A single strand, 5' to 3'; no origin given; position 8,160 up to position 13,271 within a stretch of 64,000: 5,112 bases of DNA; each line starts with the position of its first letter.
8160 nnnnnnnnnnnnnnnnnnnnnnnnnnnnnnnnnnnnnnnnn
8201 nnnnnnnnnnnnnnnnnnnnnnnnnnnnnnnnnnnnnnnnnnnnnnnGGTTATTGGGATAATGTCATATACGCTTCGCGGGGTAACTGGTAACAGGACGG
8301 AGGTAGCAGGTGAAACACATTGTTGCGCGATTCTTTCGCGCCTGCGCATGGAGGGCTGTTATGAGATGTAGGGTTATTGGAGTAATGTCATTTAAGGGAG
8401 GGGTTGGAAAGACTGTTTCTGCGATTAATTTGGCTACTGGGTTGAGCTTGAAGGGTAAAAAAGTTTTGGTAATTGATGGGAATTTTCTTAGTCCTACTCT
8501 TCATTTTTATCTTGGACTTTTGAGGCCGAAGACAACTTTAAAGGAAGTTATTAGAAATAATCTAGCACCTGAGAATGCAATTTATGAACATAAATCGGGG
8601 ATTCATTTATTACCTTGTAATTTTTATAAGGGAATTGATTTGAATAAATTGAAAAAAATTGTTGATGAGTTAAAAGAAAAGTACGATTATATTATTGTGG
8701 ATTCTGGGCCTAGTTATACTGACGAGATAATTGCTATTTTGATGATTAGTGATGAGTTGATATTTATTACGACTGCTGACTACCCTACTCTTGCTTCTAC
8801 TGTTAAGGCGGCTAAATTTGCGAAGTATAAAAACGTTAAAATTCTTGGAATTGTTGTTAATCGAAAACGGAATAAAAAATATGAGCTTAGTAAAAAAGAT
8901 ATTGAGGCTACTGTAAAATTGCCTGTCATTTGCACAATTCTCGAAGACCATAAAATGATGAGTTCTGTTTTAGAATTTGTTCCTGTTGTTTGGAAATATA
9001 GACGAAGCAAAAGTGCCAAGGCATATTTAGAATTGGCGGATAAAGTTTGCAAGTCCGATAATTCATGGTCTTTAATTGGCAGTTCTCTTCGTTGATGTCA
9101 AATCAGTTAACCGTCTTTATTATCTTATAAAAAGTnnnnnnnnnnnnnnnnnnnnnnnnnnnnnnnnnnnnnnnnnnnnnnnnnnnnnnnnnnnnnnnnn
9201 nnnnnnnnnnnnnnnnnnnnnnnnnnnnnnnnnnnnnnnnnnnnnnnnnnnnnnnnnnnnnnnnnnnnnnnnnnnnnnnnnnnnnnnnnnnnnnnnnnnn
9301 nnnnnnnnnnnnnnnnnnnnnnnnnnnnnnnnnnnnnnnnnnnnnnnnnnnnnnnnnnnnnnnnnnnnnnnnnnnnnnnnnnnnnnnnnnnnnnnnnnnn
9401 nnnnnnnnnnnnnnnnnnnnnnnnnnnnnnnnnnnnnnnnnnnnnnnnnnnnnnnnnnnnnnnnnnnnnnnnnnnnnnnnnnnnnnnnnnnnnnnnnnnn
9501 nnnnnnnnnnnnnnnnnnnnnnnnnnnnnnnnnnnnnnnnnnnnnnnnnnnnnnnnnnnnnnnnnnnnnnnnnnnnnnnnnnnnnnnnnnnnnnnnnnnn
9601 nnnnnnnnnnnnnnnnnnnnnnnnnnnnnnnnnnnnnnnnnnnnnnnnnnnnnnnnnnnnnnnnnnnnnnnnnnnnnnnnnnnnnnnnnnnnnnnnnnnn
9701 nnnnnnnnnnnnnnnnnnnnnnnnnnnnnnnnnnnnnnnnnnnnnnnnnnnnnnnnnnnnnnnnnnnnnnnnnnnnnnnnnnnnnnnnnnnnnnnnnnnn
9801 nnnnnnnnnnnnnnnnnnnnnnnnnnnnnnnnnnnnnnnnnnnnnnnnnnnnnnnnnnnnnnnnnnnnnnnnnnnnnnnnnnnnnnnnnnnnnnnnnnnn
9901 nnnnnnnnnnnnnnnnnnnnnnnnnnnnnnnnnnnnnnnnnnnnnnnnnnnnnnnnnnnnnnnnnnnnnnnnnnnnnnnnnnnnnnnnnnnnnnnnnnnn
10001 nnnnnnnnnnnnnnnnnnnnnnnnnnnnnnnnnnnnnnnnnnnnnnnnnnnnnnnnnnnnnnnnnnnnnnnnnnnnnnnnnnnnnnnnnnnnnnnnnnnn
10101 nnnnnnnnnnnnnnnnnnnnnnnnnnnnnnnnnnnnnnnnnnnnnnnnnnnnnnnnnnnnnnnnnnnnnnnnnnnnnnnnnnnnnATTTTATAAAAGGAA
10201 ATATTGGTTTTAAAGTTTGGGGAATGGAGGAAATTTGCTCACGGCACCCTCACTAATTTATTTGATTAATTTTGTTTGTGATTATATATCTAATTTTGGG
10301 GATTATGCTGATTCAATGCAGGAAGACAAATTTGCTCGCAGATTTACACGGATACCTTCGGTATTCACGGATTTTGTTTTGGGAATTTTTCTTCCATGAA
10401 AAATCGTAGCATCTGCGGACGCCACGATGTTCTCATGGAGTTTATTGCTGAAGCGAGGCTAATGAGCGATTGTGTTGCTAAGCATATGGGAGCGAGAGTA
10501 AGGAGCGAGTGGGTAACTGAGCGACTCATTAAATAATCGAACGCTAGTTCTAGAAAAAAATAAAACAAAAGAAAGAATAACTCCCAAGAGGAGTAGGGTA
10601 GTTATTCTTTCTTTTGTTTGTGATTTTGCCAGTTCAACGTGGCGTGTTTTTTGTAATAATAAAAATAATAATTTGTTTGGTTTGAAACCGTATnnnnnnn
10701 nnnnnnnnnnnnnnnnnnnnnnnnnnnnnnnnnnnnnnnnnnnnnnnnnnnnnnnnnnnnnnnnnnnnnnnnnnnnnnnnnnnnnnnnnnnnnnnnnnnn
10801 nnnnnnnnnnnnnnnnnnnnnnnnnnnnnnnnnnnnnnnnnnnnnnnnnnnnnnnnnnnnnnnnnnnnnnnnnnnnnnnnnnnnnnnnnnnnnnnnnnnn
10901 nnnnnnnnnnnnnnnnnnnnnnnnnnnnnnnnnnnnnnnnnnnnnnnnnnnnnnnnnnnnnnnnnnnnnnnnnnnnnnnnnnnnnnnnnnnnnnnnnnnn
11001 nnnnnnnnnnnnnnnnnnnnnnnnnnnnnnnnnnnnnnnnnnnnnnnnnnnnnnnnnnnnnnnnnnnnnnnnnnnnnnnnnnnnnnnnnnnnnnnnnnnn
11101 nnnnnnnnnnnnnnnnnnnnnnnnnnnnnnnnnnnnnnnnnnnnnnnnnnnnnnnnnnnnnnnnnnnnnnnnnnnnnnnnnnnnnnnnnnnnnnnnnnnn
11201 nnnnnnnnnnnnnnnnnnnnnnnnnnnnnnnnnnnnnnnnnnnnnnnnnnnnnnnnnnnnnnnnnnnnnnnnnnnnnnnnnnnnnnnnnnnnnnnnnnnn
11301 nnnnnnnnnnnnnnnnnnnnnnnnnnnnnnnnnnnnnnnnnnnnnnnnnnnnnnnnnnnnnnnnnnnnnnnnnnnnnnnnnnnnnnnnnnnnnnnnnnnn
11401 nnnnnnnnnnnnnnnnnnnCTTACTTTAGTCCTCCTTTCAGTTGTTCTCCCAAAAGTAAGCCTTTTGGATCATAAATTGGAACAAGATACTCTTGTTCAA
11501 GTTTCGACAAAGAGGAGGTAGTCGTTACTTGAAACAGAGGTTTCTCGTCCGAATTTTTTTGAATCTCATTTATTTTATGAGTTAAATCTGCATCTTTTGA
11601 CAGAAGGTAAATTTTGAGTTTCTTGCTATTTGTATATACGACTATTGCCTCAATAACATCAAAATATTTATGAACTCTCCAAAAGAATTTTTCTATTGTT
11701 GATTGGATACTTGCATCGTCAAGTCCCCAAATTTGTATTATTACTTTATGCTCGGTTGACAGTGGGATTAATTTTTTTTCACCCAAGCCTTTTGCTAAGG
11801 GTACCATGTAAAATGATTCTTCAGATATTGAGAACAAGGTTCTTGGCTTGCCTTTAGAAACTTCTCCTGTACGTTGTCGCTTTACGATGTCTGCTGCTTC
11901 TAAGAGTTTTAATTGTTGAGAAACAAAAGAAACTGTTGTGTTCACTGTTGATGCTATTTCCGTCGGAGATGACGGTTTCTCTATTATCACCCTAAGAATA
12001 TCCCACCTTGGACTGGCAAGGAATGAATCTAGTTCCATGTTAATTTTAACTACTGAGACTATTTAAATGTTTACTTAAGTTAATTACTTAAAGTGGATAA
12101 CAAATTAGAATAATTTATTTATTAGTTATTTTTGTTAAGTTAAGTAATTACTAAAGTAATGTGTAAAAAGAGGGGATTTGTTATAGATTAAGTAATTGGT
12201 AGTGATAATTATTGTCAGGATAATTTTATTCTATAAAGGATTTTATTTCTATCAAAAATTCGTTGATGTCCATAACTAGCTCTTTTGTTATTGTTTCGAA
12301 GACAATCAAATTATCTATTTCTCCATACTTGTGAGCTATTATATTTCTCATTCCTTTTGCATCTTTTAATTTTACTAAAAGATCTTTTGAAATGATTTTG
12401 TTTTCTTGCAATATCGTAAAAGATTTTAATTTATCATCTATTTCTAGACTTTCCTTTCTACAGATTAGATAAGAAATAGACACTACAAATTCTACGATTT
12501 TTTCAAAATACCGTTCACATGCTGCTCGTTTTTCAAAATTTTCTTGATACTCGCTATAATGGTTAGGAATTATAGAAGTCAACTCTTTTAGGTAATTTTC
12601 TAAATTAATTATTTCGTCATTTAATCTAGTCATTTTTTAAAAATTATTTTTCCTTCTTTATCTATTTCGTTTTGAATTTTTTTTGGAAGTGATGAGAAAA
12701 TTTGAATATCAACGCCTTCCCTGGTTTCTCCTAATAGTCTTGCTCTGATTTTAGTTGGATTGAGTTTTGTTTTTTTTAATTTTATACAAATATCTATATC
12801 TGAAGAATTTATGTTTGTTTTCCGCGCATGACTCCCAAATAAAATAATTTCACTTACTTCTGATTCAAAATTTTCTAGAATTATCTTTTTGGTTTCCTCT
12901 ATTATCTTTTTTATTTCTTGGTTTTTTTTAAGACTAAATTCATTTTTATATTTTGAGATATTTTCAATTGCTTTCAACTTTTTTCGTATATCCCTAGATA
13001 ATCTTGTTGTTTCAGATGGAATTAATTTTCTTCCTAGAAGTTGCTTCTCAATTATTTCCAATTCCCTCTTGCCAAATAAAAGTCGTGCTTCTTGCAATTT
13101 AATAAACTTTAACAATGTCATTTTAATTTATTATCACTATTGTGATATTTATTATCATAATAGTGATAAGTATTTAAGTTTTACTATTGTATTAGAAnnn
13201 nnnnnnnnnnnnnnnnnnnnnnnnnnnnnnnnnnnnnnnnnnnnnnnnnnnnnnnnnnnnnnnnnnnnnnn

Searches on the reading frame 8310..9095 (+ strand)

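Call 21: search_protein_families(library=pfam, proteins=[window:8310-9095:+], max_evalue=0.001)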
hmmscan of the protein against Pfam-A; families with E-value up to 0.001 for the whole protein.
window:8310-9095:+ (261 aa): 9 families
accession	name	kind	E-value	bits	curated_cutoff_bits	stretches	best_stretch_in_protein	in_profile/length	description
PF13614.12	AAA_31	-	1.4e-19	71.2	27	1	21-158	2-151/177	AAA domain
PF10609.15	ParA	-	3.9e-18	66.2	27.1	1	21-246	4-245/246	NUBPL iron-transfer P-loop NTPase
PF01656.29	CbiA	-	1.6e-16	60.9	25.4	1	24-222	2-121/125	CobQ/CobB/MinD/ParA nucleotide binding domain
PF00142.24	Fer4_NifH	-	4.4e-11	43.2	25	1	149-250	143-248/271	4Fe-4S iron sulfur cluster binding proteins, NifH/frxC family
PF09140.17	MipZ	-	4.1e-07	30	20.7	1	22-144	2-119/262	ATPase MipZ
PF13500.12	AAA_26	-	2.9e-06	27.7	27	1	115-214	89-192/198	AAA domain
PF06564.18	CBP_BcsQ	-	1.3e-05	25.3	21.3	1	22-179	3-167/234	Cellulose biosynthesis protein BcsQ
PF07015.17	VirC1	-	0.00013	21.8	24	0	22-58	3-39/231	VirC1 protein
PF02374.21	ArsA_ATPase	-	0.00013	21.7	24.3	0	25-55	5-35/305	Anion-transporting ATPase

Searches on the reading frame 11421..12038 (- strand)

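Call 21: search_protein_families(library=pfam, proteins=[window:11421-12038:-], max_evalue=0.001)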
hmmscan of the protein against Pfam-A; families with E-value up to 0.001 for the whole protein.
window:11421-12038:- (205 aa): 4 families
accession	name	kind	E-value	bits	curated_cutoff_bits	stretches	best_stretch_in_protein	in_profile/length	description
PF25212.1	HVO_A0114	-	6.9e-07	29.4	27.6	1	3-60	16-74/84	HVO_A0114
PF12802.13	MarR_2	-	5.8e-06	26.8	27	1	11-58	7-56/61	MarR family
PF12840.13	HTH_20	-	6.8e-05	23.2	27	1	13-54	8-50/51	Helix-turn-helix domain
PF01022.26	HTH_5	-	0.00012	22.3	22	1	11-53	4-46/47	Bacterial regulatory protein, arsR family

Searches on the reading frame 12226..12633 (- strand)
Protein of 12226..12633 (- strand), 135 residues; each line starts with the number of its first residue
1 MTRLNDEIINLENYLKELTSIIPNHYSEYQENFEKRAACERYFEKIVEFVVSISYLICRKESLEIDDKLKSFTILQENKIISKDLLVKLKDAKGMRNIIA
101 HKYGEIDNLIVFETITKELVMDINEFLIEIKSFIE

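Call 21: search_protein_families(library=pfam, proteins=[window:12226-12633:-], max_evalue=0.001)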
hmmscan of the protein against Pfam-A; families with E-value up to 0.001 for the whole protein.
window:12226-12633:- (135 aa): 1 family
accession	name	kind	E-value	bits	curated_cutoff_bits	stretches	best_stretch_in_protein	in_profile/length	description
PF01934.22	HepT-like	-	3.5e-23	82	23.5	1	11-128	1-118/120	Ribonuclease HepT-like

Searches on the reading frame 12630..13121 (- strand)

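Call 21: search_protein_families(library=pfam, proteins=[window:12630-13121:-], max_evalue=0.001)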
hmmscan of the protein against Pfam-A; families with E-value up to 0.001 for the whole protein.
window:12630-13121:- (163 aa): 3 families
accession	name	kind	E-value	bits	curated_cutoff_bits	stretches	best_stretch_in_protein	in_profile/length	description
PF18765.7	Polbeta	-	4.7e-13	49.5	26.9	1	81-163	6-90/93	Polymerase beta, Nucleotidyltransferase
PF01909.29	NTP_transf_2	-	5.3e-09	36.8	21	1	74-146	1-78/93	Nucleotidyltransferase domain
PF22600.2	MTPAP-like_central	-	3.3e-06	27.7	27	1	61-126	13-76/139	Poly(A) RNA polymerase, mitochondrial-like, central palm domain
